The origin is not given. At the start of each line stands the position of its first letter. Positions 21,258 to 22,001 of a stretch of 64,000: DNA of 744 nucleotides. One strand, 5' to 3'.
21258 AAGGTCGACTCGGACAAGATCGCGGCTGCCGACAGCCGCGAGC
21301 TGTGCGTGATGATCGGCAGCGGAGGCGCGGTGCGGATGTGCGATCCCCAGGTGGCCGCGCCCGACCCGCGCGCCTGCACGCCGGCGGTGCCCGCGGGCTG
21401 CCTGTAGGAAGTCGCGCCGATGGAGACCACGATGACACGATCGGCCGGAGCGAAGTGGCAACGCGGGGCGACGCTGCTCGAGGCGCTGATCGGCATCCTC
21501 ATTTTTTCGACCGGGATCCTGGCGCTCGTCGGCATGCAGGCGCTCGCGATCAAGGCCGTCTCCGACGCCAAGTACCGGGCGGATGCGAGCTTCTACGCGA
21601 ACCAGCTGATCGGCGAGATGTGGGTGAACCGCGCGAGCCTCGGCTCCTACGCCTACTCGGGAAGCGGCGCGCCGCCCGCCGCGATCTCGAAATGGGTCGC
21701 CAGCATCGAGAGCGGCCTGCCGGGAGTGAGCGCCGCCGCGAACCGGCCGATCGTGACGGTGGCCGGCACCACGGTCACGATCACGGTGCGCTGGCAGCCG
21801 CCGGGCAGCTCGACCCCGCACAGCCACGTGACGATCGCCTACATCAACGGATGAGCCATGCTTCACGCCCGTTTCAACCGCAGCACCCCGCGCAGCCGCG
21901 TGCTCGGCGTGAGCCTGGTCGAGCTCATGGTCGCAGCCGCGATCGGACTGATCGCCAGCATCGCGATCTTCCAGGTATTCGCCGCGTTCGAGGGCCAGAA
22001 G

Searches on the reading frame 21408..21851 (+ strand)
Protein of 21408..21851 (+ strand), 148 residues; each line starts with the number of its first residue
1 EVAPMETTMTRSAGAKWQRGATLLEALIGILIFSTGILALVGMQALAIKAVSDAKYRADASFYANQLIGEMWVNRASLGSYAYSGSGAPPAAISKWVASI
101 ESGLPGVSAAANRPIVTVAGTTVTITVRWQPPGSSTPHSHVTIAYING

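Call 20: search_protein_families(library=ncbifam, proteins=[window:21408-21851:+], max_evalue=0.00001)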
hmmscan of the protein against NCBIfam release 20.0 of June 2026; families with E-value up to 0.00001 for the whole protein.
window:21408-21851:+ (148 aa): 1 family
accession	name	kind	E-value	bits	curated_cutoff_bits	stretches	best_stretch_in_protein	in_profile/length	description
TIGR02523.1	type_IV_pilV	equivalog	4.4e-16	59.6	52.2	1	18-87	1-70/139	type IV pilus modification protein PilV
